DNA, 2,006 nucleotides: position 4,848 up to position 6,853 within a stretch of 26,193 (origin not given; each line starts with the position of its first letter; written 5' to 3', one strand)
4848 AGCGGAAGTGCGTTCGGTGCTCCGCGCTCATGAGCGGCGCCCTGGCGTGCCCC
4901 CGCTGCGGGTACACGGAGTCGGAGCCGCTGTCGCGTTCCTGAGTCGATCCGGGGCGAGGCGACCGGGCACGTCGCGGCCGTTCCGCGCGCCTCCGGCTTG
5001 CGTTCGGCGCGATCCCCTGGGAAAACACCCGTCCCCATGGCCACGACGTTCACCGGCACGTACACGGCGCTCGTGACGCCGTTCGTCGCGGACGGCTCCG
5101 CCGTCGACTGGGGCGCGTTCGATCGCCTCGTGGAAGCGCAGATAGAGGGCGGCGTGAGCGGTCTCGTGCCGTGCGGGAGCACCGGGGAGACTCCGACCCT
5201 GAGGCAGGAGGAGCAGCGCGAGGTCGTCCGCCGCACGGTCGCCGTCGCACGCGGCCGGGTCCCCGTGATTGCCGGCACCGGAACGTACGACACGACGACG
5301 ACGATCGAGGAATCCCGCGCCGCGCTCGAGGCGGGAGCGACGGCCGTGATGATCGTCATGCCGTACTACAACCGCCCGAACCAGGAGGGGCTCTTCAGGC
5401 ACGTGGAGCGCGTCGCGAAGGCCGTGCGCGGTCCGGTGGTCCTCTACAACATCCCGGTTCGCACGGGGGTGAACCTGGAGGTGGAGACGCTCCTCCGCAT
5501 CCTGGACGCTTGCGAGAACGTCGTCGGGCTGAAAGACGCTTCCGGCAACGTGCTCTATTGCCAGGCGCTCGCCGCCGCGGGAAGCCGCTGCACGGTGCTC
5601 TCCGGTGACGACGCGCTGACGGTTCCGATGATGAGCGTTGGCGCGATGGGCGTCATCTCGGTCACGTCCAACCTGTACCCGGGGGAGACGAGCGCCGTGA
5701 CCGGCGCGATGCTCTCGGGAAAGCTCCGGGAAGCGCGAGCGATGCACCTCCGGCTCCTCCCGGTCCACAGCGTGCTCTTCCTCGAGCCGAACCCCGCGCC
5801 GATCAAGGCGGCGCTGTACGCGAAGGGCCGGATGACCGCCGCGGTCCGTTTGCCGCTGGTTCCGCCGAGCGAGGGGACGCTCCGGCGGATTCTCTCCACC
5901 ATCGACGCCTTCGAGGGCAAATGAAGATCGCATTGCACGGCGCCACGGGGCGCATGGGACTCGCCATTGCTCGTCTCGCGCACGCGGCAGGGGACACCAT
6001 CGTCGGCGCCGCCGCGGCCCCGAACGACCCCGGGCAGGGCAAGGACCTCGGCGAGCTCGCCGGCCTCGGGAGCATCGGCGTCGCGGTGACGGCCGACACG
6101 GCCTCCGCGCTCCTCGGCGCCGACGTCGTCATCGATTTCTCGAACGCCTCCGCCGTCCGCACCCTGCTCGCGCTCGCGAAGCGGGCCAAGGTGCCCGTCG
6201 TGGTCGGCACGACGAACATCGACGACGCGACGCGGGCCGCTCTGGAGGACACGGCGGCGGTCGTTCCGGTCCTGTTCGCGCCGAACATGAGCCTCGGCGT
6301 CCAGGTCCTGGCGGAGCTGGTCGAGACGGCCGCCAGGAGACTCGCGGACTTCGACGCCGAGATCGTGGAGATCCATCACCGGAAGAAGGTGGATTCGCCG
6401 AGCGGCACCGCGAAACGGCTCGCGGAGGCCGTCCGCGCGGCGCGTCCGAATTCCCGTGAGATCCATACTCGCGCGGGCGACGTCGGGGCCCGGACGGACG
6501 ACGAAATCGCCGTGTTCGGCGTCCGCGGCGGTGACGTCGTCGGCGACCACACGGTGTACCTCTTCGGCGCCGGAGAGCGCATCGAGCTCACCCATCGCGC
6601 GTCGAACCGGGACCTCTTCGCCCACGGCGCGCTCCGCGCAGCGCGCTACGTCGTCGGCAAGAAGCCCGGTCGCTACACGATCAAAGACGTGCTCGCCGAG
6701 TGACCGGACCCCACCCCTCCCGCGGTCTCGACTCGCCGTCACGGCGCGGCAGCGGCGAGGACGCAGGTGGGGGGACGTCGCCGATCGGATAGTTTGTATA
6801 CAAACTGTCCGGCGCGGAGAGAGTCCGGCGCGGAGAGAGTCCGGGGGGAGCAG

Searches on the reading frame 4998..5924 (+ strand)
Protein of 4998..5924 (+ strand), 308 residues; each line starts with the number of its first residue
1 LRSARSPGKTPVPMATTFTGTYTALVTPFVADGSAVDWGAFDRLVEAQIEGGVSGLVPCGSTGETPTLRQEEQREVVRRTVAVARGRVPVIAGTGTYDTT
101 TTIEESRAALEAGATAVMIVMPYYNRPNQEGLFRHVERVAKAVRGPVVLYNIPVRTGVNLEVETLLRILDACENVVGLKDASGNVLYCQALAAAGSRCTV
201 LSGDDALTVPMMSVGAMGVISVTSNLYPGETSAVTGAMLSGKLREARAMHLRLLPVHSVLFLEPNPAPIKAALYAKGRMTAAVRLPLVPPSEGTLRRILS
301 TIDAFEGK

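Call 10: search_protein_families(library=pfam, proteins=[window:4998-5924:+])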
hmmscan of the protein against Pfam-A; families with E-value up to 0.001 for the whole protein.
window:4998-5924:+ (308 aa): 1 family
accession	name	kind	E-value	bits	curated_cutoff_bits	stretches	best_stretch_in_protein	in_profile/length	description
PF00701.28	DHDPS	-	1.5e-78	263.9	22.1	1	18-301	2-285/289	Dihydrodipicolinate synthetase family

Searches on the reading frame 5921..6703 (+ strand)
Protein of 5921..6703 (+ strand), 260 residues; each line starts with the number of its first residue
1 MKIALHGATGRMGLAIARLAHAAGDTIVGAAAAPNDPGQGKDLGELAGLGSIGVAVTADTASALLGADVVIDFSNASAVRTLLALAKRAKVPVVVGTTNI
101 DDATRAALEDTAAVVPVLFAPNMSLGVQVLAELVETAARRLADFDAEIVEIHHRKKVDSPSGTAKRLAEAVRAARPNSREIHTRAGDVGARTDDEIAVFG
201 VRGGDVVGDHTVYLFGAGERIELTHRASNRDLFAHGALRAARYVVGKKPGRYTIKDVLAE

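Call 10: search_protein_families(library=pfam, proteins=[window:5921-6703:+])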
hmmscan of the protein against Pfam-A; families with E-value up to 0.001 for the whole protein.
window:5921-6703:+ (260 aa): 2 families
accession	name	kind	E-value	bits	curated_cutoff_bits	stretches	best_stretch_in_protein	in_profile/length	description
PF05173.19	DapB_C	-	4.5e-42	143.4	27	1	126-258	1-121/121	Dihydrodipicolinate reductase, C-terminus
PF01113.26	DapB_N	-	1.2e-30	106.6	25.6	1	1-123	1-124/124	Dihydrodipicolinate reductase, N-terminus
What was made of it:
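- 5921..6703 (+): dapB (4-hydroxy-tetrahydrodipicolinate reductase), the upstream flank. The array lies in its 3' region, in the same sense. Pfam DapB_N and DapB_C (call 10).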

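Call 11: find_encoding_contigs(protein=window:5921-6703:+, flank=10000, max_places=6)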
Protein window:5921-6703:+ (260 aa): no gene with exactly this product is on record in the collection.
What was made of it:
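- Tried and rejected: Exact-protein look-up of DapB to find the source contig in other assemblies: not on record (call 11).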

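Call 24: find_homologous_proteins(query=window:5921-6703:+, max_evalue=1e-30)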
Query window:5921-6703:+ (260 aa): 6428 proteins with E <= 1e-30 among 8000 candidates; the best 120 are listed.
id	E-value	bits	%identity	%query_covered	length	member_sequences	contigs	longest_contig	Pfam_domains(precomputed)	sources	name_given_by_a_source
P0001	2.4e-156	537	100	100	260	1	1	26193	PF01113.27,PF05173.20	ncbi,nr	ncbi:MAG TPA: 4-hydroxy-tetrahydrodipicolinate reductase [Polyangiaceae bacterium]|nr:4-hydroxy-tetr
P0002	9.5e-123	427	79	99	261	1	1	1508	PF01113.27,PF05173.20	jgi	jgi:4-hydroxy-tetrahydrodipicolinate reductase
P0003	1.3e-119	416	80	99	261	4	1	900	PF01113.27,PF05173.20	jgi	jgi:4-hydroxy-tetrahydrodipicolinate reductase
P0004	4.9e-118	411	80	99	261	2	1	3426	PF01113.27,PF05173.20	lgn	-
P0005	5.0e-118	411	80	99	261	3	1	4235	PF01113.27,PF05173.20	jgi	jgi:4-hydroxy-tetrahydrodipicolinate reductase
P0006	6.1e-118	411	78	99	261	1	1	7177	PF01113.27,PF05173.20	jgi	jgi:4-hydroxy-tetrahydrodipicolinate reductase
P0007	9.4e-118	410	78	99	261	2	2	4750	PF01113.27,PF05173.20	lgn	-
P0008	1.8e-116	406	78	99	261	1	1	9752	PF01113.27,PF05173.20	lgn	-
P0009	1.8e-115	403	78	99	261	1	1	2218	PF01113.27,PF05173.20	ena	-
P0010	2.1e-115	403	75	99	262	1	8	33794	PF01113.27,PF05173.20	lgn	-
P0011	6.0e-115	401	77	99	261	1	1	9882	PF01113.27,PF05173.20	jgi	jgi:4-hydroxy-tetrahydrodipicolinate reductase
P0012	1.3e-114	400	76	99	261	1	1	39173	PF01113.27,PF05173.20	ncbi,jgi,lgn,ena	jgi:4-hydroxy-tetrahydrodipicolinate reductase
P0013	1.8e-114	400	78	99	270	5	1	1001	PF01113.27,PF05173.20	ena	-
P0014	5.1e-114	398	77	99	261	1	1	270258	PF01113.27,PF05173.20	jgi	jgi:4-hydroxy-tetrahydrodipicolinate reductase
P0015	6.7e-114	398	77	99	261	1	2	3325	PF01113.27,PF05173.20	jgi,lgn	jgi:4-hydroxy-tetrahydrodipicolinate reductase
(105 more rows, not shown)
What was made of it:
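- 5921..6703 (+): 100% identical to an NCBI 'MAG TPA Polyangiaceae bacterium' protein (call 24).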

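Call 25: find_encoding_contigs(protein=P0010, flank=4000, max_places=3)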
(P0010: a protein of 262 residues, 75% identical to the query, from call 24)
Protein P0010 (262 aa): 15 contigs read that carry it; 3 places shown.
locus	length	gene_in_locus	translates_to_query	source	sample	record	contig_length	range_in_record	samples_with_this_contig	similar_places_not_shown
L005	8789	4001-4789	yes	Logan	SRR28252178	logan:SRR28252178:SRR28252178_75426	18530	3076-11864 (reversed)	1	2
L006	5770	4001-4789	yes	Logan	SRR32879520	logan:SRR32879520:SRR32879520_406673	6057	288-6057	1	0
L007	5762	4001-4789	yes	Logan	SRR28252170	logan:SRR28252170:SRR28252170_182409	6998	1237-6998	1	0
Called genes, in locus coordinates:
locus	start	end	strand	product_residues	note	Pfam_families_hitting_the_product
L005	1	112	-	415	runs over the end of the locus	PF00483:NTP_transferase, PF25247:LbH_GLGC (faint), PF24894:Hexapep_GlmU, PF25084:LbH_EIF2B (weak)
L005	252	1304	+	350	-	PF01073:3Beta_HSD, PF01370:Epimerase, PF02719:Polysacc_synt_2, PF04321:RmlD_sub_bind, PF07993:NAD_binding_4, PF16363:GDP_Man_Dehyd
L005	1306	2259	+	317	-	PF00561:Abhydrolase_1, PF12146:Hydrolase_4, PF12697:Abhydrolase_6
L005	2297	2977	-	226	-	PF00211:Guanylate_cyc (weak)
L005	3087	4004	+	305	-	PF00701:DHDPS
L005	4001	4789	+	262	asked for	PF01113:DapB_N, PF05173:DapB_C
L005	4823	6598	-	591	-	PF01964:ThiC_Rad_SAM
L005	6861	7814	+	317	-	PF01790:LGT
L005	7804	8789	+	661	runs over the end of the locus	PF02366:PMT (weak), PF13231:PMT_2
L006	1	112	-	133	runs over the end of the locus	?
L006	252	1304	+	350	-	PF01073:3Beta_HSD, PF01370:Epimerase, PF02719:Polysacc_synt_2, PF04321:RmlD_sub_bind, PF07993:NAD_binding_4, PF16363:GDP_Man_Dehyd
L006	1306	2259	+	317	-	PF00561:Abhydrolase_1, PF12146:Hydrolase_4, PF12697:Abhydrolase_6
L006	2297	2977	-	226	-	PF00211:Guanylate_cyc (weak)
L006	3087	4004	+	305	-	PF00701:DHDPS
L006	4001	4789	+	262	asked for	PF01113:DapB_N, PF05173:DapB_C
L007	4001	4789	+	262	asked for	PF01113:DapB_N, PF05173:DapB_C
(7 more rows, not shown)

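Call 26: find_encoding_contigs(protein=P0008, flank=4000, max_places=2)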
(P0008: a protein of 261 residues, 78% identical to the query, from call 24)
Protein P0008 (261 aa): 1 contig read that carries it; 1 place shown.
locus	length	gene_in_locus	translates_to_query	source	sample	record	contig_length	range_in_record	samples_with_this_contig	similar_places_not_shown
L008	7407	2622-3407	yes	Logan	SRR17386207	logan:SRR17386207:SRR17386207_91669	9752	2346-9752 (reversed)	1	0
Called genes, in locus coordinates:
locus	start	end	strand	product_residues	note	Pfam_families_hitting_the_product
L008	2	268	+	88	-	?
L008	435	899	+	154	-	PF00903:Glyoxalase, PF18029:Glyoxalase_6 (weak)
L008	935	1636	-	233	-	PF00211:Guanylate_cyc (weak), PF04945:YHS (weak)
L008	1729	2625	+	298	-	PF00701:DHDPS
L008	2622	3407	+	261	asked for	PF01113:DapB_N, PF05173:DapB_C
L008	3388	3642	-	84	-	-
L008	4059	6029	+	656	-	PF18764:nos_propeller, PF13473:Cupredoxin_1 (weak)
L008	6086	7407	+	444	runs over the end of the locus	PF13229:Beta_helix, PF05048:NosD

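Call 27: find_encoding_contigs(protein=P0006, flank=4000, max_places=2)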
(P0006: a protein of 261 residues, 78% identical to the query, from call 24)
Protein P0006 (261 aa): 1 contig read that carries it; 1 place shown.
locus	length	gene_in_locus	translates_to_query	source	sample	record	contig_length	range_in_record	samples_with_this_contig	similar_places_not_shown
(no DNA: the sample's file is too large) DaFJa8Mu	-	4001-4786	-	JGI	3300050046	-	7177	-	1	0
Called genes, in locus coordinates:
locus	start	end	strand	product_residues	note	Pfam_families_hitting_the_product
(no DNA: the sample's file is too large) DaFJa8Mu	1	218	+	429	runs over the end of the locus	?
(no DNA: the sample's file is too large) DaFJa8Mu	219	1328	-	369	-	PF03193:RsgA_GTPase (faint), PF01926:MMR_HSR1, PF05128:DUF697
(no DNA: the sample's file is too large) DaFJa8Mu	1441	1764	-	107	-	-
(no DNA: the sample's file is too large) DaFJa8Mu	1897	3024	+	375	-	PF00481:PP2C, PF13672:PP2C_2, PF07228:SpoIIE (faint)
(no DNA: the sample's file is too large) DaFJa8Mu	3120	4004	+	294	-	PF00701:DHDPS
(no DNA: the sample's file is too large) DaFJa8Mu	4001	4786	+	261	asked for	PF01113:DapB_N, PF05173:DapB_C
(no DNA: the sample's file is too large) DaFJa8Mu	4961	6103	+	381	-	?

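Call 28: find_encoding_contigs(protein=P0005, flank=4000, max_places=2)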
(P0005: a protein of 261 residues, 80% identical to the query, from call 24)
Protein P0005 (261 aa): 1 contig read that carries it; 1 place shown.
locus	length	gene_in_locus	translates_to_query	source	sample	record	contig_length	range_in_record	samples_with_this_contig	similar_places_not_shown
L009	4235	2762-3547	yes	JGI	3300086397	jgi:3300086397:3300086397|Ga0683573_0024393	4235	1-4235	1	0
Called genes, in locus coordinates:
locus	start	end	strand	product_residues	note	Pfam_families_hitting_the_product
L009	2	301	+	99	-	?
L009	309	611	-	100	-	-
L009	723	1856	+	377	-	PF00481:PP2C, PF13672:PP2C_2, PF07228:SpoIIE (faint)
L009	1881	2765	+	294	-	PF00701:DHDPS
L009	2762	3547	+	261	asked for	PF01113:DapB_N, PF05173:DapB_C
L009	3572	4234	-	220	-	?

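Call 63: find_encoding_contigs(protein=P0014, flank=10000, max_places=1)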
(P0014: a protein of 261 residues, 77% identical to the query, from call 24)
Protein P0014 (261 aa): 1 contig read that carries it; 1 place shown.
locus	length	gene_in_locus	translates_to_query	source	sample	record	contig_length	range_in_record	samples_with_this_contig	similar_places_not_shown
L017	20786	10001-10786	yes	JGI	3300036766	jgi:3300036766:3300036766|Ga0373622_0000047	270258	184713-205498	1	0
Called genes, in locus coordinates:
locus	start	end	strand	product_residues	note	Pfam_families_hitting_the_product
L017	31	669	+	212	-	-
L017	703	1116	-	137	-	PF00903:Glyoxalase, PF13669:Glyoxalase_4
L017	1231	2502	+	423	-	PF00202:Aminotran_3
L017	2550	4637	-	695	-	PF02092:tRNA_synt_2f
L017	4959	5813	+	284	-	PF01430:HSP33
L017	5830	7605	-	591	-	PF01964:ThiC_Rad_SAM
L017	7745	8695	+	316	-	PF01790:LGT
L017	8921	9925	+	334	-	-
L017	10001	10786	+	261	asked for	PF01113:DapB_N, PF05173:DapB_C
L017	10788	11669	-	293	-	PF13489:Methyltransf_23 (weak), PF01135:PCMT (weak), PF01209:Ubie_methyltran, PF13847:Methyltransf_31, PF08241:Methyltransf_11, PF08242:Methyltransf_12, PF13649:Methyltransf_25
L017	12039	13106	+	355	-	PF00149:Metallophos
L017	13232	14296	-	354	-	-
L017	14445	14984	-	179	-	PF07152:YaeQ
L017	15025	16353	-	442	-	PF01029:NusB, PF01189:Methyltr_RsmB-F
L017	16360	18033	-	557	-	PF02163:Peptidase_M50, PF00595:PDZ (faint), PF13180:PDZ_2 (faint), PF14685:PDZ_Tricorn (faint), PF17820:PDZ_6, PF21558:Pept_S41_N_bact (faint)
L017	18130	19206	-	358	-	PF02012:BNR (faint), PF24316:Tli3 (faint), PF13088:BNR_2, PF13859:BNR_3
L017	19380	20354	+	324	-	PF00561:Abhydrolase_1, PF12146:Hydrolase_4, PF12697:Abhydrolase_6, PF03096:Ndr (faint)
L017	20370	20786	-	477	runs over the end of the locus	PF02321:OEP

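Call 64: find_encoding_contigs(protein=P0012, flank=10000, max_places=1)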
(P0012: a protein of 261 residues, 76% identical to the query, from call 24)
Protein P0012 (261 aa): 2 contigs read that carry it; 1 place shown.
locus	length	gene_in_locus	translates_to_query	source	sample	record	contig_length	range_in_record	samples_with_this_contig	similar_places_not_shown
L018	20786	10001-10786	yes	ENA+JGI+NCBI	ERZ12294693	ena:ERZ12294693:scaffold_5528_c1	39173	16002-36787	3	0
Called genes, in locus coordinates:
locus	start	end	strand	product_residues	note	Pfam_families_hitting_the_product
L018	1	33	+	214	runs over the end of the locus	PF00440:TetR_N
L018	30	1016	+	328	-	PF25917:BSH_RND, PF25973:BSH_CzcB (weak), PF25984:BSH_YknX (weak), PF25876:HH_MFP_RND (weak), PF25885:HH_EMRA (weak), PF25954:Beta-barrel_RND_2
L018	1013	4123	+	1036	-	PF00873:ACR_tran, PF03176:MMPL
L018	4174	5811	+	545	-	PF02321:OEP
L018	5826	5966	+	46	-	-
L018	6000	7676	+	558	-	PF02163:Peptidase_M50, PF00595:PDZ (faint), PF13180:PDZ_2 (weak), PF14685:PDZ_Tricorn (faint), PF17820:PDZ_6, PF21558:Pept_S41_N_bact (faint), PF17820:PDZ_6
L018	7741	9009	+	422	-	PF01029:NusB, PF01189:Methyltr_RsmB-F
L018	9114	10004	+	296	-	PF00701:DHDPS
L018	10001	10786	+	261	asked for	PF01113:DapB_N, PF05173:DapB_C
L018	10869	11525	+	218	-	PF25084:LbH_EIF2B (weak), PF25087:GMPPB_C (faint), PF21711:DCTN5 (faint), PF00132:Hexapep, PF14602:Hexapep_2 (weak)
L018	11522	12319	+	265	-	PF13641:Glyco_tranf_2_3, PF00535:Glycos_transf_2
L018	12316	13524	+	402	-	PF01041:DegT_DnrJ_EryC1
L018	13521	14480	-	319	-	PF01790:LGT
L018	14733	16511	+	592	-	PF01964:ThiC_Rad_SAM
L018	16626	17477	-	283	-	PF01430:HSP33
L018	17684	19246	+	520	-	-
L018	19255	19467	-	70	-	PF03884:YacG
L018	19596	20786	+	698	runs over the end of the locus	PF02092:tRNA_synt_2f, PF05746:DALR_1 (weak)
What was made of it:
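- Gene order around dapB, lgt and thiC differs between L005, L017, L018 and the window, so the junction is a synteny break (calls 25, 63, 64). The array lies at a synteny break (calls 25, 63, 64).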

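Call 75: find_encoding_contigs(protein=P0004, flank=4000, max_places=2)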
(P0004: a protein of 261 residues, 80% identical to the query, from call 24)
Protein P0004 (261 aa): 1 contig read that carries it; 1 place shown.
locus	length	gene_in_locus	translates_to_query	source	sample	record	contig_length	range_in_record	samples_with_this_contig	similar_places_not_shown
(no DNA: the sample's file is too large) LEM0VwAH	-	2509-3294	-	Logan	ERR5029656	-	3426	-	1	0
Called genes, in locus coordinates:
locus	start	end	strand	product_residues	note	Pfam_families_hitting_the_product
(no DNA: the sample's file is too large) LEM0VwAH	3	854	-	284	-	?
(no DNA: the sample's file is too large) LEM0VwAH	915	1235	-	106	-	-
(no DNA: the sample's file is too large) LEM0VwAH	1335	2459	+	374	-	PF00481:PP2C, PF13672:PP2C_2, PF07228:SpoIIE (faint)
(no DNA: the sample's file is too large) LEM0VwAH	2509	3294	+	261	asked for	PF01113:DapB_N, PF05173:DapB_C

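Call 76: find_encoding_contigs(protein=P0007, flank=4000, max_places=2)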
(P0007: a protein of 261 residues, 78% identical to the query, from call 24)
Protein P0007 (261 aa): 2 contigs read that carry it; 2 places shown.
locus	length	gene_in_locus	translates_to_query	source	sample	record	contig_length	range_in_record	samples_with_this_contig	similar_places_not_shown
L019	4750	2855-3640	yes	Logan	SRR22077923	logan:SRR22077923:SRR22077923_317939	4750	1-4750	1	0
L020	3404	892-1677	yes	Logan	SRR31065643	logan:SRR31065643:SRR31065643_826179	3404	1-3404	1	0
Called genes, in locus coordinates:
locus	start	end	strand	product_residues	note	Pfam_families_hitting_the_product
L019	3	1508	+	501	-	?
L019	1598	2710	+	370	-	PF01544:CorA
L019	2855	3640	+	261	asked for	PF01113:DapB_N, PF05173:DapB_C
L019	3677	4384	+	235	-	PF13489:Methyltransf_23 (faint), PF08242:Methyltransf_12 (weak)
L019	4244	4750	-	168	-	?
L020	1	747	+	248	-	?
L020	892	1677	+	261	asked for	PF01113:DapB_N, PF05173:DapB_C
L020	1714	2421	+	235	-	PF13489:Methyltransf_23 (faint), PF08242:Methyltransf_12 (weak)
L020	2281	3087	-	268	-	PF00849:PseudoU_synth_2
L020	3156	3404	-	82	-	?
